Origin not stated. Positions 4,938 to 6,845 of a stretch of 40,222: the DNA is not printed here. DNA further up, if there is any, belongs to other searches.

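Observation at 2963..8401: Compact sigma-54 island: pseudo-kinase + NtrC-type activator, rpoN, sensor-less kinase and NarL-type regulator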

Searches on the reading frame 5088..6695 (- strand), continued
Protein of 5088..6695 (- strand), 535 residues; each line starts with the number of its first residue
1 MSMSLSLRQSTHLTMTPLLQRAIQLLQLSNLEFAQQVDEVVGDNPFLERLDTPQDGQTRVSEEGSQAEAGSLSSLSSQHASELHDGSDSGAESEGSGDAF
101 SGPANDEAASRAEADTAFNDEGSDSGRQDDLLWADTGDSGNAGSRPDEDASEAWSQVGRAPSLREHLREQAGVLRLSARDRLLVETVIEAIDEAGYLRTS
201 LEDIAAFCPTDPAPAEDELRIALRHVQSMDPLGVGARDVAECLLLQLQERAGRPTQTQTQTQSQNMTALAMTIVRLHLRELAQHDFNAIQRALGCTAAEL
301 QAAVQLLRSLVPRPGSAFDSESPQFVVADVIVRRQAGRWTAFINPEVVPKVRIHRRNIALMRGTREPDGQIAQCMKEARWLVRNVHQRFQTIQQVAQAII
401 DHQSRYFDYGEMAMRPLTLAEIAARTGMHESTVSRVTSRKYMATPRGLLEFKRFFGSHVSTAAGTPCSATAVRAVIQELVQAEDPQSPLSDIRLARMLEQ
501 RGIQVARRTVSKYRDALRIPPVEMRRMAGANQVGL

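Call 26: find_related_loci(query=A3, collection=genome_contigs, flank=10000)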
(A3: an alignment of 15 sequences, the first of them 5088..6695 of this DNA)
Query A3 (535 aa) in genome_contigs; peptide patterns used: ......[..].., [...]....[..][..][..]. (x = any residue, [..] = any of these).
600 stretches matched a pattern (row limit reached: there are more); 598 encode a relative of the query (tblastn E <= 1e-3); the best 80 are kept; 80 distinct loci.
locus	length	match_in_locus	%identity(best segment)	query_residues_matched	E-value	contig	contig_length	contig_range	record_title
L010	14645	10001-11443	52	1-528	5e-158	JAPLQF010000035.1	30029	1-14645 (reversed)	MAG: Burkholderiales bacterium isolate LacPavin_0818_WC50_MAG_63_11 LacPavin_0818_WC50_scaffold_675995, whole genome sho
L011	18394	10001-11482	45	1-526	1e-129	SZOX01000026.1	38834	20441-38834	Betaproteobacteria bacterium PRO1 ZYPT4scaffold_534, whole genome shotgun sequence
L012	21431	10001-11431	44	1-526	2e-129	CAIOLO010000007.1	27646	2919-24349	MAG: uncultured beta proteobacterium isolate LJ_bin-1959 genome assembly, contig: bin-1959:007/172, whole genome shotgun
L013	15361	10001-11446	42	1-526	2e-124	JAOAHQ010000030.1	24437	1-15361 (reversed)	MAG: Rhodocyclaceae bacterium isolate SKW65 k141_701254, whole genome shotgun sequence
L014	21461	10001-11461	44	1-526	3e-124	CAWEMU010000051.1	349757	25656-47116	MAG: uncultured beta proteobacterium isolate MFD02979.bin.3.71 genome assembly, contig: contig_72682, whole genome shotg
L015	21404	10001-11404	44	1-526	4e-124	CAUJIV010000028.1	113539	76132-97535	MAG: Pseudomonadota bacterium isolate KLAP190 genome assembly, contig: KLAP190_446267, whole genome shotgun sequence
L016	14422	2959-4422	42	1-526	9e-124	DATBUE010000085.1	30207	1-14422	MAG TPA_asm: Noviherbaspirillum sp. isolate SMAG_U7475 k141_663593, whole genome shotgun sequence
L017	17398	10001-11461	43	1-526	1e-123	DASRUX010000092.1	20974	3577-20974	MAG TPA_asm: Rhodocyclaceae bacterium isolate SMAG_U8507 k141_52019, whole genome shotgun sequence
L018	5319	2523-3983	42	1-526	1e-123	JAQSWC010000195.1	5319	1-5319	MAG: Paucimonas sp. isolate C_No_T20_C_bin.35 scaffold_23056, whole genome shotgun sequence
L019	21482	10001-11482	42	4-526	9e-123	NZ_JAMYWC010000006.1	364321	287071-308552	Ralstonia chuxiongensis strain 21YRMH01-3 Scaffold6, whole genome shotgun sequence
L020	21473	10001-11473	43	1-526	3e-122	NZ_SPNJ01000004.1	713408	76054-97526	Herbaspirillum sp. 3R11 NODE_4_length_713408_cov_326.264374, whole genome shotgun sequence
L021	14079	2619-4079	42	1-526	3e-122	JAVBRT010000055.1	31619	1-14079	MAG: Azonexus sp. isolate EPI_MAG_00203 c_000001215407, whole genome shotgun sequence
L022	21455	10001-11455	43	1-526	7e-122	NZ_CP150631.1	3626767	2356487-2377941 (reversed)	Azonexus sp. IMCC34839 chromosome, complete genome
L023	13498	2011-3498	43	1-526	7e-122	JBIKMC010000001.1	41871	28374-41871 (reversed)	MAG: Burkholderiaceae bacterium isolate ME2014-08-29_3300036719_group5_bin84 Rohwer_bin2321_scaffold_550_c1, whole genom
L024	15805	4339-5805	41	1-526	2e-121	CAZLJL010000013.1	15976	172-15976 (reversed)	MAG TPA_asm: uncultured Bifidobacterium sp. isolate SRP278252_co3_32 genome assembly, contig: NODE_6655_length_15976_cov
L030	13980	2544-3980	42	4-528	5e-120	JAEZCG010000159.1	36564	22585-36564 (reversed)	MAG: Proteobacteria bacterium isolate OH_CBrB_233 k127_2766599, whole genome shotgun sequence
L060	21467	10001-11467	40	4-526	3e-113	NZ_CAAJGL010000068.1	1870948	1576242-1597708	Paraburkholderia sp. BCC1884, whole genome shotgun sequence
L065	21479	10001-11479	40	1-526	1e-112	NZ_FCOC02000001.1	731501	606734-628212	Caballeronia sordidicola isolate LMG 22029 contig000001, whole genome shotgun sequence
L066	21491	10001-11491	44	1-526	1e-112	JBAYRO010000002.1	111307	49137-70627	MAG: Burkholderiaceae bacterium isolate SO_2016_LW2_45 scaffold00187_LW138R_2016, whole genome shotgun sequence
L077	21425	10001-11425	42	1-528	1e-109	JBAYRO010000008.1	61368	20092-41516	MAG: Burkholderiaceae bacterium isolate SO_2016_LW2_45 scaffold00728_LW138R_2016, whole genome shotgun sequence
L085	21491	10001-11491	40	4-534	2e-107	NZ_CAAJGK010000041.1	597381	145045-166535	Paraburkholderia sp. BCC1886, whole genome shotgun sequence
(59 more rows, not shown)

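Call 38: search_protein_families(library=pfam, proteins=[L077:8751-9305:-, L077:9151-9837:+, L077:11527-12273:-, L077:11769-12464:-, L077:12510-13994:-, L077:13999-14463:-, L077:14393-15523:-, L077:15592-16626:-, L077:6696-8279:-, L077:5337-6593:-], max_evalue=0.001)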
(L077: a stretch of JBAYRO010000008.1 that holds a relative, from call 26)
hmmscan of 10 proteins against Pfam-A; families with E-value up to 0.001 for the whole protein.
L077:8751-9305:- (184 aa): 0 families

L077:9151-9837:+ (228 aa): 0 families

L077:11527-12273:- (248 aa): 1 family
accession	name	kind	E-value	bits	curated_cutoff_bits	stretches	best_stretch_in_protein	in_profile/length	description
PF10005.14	Zn_ribbon_DZR_6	-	2.1e-14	54.4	23.4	1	6-95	4-91/93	zinc-ribbon domain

L077:11769-12464:- (231 aa): 0 families

L077:12510-13994:- (494 aa): 11 families
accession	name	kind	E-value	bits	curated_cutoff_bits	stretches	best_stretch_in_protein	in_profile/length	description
PF00158.32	Sigma54_activat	-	1.2e-70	236.9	20.2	1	148-314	2-168/168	Sigma-54 interaction domain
PF25601.1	AAA_lid_14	-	1.1e-20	73.7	27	1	319-389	1-72/87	AAA+ ATPase lid domain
PF00072.30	Response_reg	-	3.2e-20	72.8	30.2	1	4-111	1-109/111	Response regulator receiver domain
PF14532.12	Sigma54_activ_2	-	1.5e-19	71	25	1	149-318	2-138/138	Sigma-54 interaction domain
PF02954.25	HTH_8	-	6.2e-12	45.5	22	1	440-480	2-42/42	Bacterial regulatory protein, Fis family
PF07728.20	AAA_5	-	1.5e-10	41.7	22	1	170-306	1-137/139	AAA domain (dynein-related subfamily)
PF13191.12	AAA_16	-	5.8e-07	30.6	32.6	1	146-224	1-87/167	AAA ATPase domain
PF07724.20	AAA_2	-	1.1e-05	25.9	27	1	169-290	4-126/166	AAA domain (Cdc48 subfamily)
PF01078.27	Mg_chelatase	-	3.1e-05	23.9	20.3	0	226-298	93-167/207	Magnesium chelatase, subunit ChlI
PF00004.35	AAA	-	9.8e-05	23.2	21.2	1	171-290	1-111/131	ATPase family associated with various cellular activities (AAA)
PF00493.29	MCM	-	0.00025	20.7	23.3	1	167-290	56-174/224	MCM P-loop domain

L077:13999-14463:- (154 aa): 1 family
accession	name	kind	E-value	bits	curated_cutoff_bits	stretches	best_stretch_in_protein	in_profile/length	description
PF00072.30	Response_reg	-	5.6e-16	59.1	30.2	1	49-150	1-107/111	Response regulator receiver domain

L077:14393-15523:- (376 aa): 2 families
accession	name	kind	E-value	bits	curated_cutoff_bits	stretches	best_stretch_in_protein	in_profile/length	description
PF00072.30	Response_reg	-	3.9e-24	85.4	30.2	1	258-370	1-110/111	Response regulator receiver domain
PF00512.31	HisKA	-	2.6e-07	31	26.9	1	22-73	4-53/66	His Kinase A (phospho-acceptor) domain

L077:15592-16626:- (344 aa): 0 families

L077:6696-8279:- (527 aa): 0 families

L077:5337-6593:- (418 aa): 6 families
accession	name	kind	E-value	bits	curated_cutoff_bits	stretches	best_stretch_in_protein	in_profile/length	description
PF13692.12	Glyco_trans_1_4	-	1.5e-27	97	27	1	232-366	3-142/142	Glycosyl transferases group 1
PF00534.26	Glycos_transf_1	-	7.7e-26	91.1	26.4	1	218-367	3-159/172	Glycosyl transferases group 1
PF13439.12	Glyco_transf_4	-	1.8e-25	90.4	28.5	1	34-208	1-168/170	Glycosyltransferase Family 4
PF13579.12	Glyco_trans_4_4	-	4.8e-18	66.4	29.7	1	35-199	1-150/158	Glycosyl transferase 4-like domain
PF13524.12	Glyco_trans_1_2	-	4.5e-08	33.6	25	1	251-393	5-142/144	Glycosyl transferase-like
PF20706.3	GT4-conflict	-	5.5e-05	22.8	26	1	231-342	198-323/385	Family 4 Glycosyltransferase in conflict systems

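Call 61: search_protein_families(library=pfam, proteins=[L010:3831-4649:+, L010:3621-5366:-, L010:5058-5441:+, L010:7139-7546:+, L010:7594-9831:+, L010:13281-13796:-, L010:13429-14133:-, L008:8022-9818:+, L008:15631-17682:-, L008:13028-13684:+], max_evalue=0.001)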
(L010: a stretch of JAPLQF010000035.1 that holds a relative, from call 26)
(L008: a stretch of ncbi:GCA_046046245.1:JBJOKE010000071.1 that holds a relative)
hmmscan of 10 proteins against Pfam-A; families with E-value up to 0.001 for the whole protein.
L010:3831-4649:+ (272 aa): 0 families

L010:3621-5366:- (581 aa): 1 family
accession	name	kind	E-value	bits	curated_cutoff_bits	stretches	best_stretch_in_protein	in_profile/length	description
PF01841.26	Transglut_core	-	6.8e-14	52.5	23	1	319-422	5-108/108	Transglutaminase-like superfamily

L010:5058-5441:+ (127 aa): 1 family
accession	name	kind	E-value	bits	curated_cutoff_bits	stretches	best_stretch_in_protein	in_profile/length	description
PF00072.30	Response_reg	-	2.6e-12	47.3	30.2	1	4-117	2-108/111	Response regulator receiver domain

L010:7139-7546:+ (135 aa): 0 families

L010:7594-9831:+ (745 aa): 4 families
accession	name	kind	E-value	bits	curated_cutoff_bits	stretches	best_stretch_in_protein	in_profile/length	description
PF02518.31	HATPase_c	-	2e-28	99.4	26.4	1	447-558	1-109/111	Histidine kinase-, DNA gyrase B-, and HSP90-like ATPase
PF00512.31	HisKA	-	1.5e-17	63.8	26.9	1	334-400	1-65/66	His Kinase A (phospho-acceptor) domain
PF00072.30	Response_reg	-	1.1e-16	61.4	30.2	1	607-728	1-110/111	Response regulator receiver domain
PF13581.12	HATPase_c_2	-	0.00087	19.7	27.4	0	460-552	40-123/127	Histidine kinase-like ATPase domain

L010:13281-13796:- (171 aa): 0 families

L010:13429-14133:- (234 aa): 1 family
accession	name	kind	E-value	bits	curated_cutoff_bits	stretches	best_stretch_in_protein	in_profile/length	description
PF00512.31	HisKA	-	2.9e-07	30.9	26.9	1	8-67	4-57/66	His Kinase A (phospho-acceptor) domain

L008:8022-9818:+ (598 aa): 3 families
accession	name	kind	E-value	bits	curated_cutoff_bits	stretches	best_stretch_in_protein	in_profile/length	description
PF02518.31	HATPase_c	-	1.1e-28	100.4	26.4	1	308-419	1-109/111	Histidine kinase-, DNA gyrase B-, and HSP90-like ATPase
PF00072.30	Response_reg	-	5.7e-16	59.1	30.2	1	461-582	1-110/111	Response regulator receiver domain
PF00512.31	HisKA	-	3.4e-15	56.3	26.9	1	195-259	1-63/66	His Kinase A (phospho-acceptor) domain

L008:15631-17682:- (683 aa): 0 families

L008:13028-13684:+ (218 aa): 0 families

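Call 65: search_protein_families(library=pfam, proteins=[L060:5679-6230:+, L060:7949-8242:-, L060:9144-9482:-, L065:6197-6772:+, L065:8089-8295:+, L065:13094-14536:-, L085:3418-3714:+, L085:5745-5948:+, L085:7889-8134:-, L030:4441-4770:+], max_evalue=0.01)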
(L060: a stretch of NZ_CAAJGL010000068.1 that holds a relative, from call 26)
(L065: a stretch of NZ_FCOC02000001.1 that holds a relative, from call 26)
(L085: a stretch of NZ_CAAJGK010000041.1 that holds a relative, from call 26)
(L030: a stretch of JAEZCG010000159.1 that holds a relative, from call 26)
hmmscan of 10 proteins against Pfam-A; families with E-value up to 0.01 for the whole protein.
L060:5679-6230:+ (183 aa): 2 families
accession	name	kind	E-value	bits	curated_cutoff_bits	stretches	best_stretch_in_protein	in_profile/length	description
PF01965.30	DJ-1_PfpI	-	4.6e-48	163.6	26.6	1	9-175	2-164/165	DJ-1/PfpI family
PF18011.7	Catalase_C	-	0.00027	21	24.6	1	7-84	2-68/150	C-terminal domain found in long catalases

L060:7949-8242:- (97 aa): 0 families

L060:9144-9482:- (112 aa): 1 family
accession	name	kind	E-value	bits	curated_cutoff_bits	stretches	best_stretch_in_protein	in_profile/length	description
PF04972.22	BON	-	1.5e-18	67.2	27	1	43-110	1-68/69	BON domain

L065:6197-6772:+ (191 aa): 2 families
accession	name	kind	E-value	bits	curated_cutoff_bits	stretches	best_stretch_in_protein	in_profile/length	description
PF01965.30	DJ-1_PfpI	-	1.3e-50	171.9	26.6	1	16-182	2-164/165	DJ-1/PfpI family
PF18011.7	Catalase_C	-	2.2e-05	24.5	24.6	1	14-121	2-106/150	C-terminal domain found in long catalases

L065:8089-8295:+ (68 aa): 0 families

L065:13094-14536:- (480 aa): 1 family
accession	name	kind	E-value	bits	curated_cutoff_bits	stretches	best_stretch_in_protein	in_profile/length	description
PF00982.27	Glyco_transf_20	-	7.9e-129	430.9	32.5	1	18-453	28-472/473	Glycosyltransferase family 20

L085:3418-3714:+ (98 aa): 0 families

L085:5745-5948:+ (67 aa): 0 families

L085:7889-8134:- (81 aa): 0 families

L030:4441-4770:+ (109 aa): 0 families

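Call 74: find_encoding_contigs(protein=P0022, flank=10000, max_places=3)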
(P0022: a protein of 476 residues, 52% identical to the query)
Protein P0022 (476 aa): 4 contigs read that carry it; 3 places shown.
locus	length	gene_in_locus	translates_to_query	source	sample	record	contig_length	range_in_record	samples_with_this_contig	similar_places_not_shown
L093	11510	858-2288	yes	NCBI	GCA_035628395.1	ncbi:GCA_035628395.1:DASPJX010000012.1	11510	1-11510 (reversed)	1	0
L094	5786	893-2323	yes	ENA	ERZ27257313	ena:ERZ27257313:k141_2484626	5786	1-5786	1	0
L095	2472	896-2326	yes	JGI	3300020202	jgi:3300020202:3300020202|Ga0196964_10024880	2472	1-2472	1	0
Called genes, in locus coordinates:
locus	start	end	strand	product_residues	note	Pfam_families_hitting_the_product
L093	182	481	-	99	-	-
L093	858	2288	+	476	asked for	PF00309:Sigma54_AID, PF04963:Sigma54_CBD, PF04552:Sigma54_DBD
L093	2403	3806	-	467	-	PF00072:Response_reg, PF00158:Sigma54_activat, PF01078:Mg_chelatase (faint), PF14532:Sigma54_activ_2, PF07728:AAA_5, PF25601:AAA_lid_14, PF02954:HTH_8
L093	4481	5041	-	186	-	PF00072:Response_reg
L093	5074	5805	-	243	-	PF00512:HisKA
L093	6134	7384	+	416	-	PF01594:AI-2E_transport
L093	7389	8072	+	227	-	PF00857:Isochorismatase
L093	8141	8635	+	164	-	PF01814:Hemerythrin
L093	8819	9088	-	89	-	PF04226:Transgly_assoc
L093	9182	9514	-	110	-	PF01491:Frataxin_Cyay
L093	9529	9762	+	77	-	-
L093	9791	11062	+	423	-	PF00278:Orn_DAP_Arg_deC, PF01168:Ala_racemase_N, PF02784:Orn_Arg_deC_N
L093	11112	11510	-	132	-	PF13302:Acetyltransf_3, PF00583:Acetyltransf_1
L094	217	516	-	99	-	-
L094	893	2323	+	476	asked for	PF00309:Sigma54_AID, PF04963:Sigma54_CBD, PF04552:Sigma54_DBD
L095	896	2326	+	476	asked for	PF00309:Sigma54_AID, PF04963:Sigma54_CBD, PF04552:Sigma54_DBD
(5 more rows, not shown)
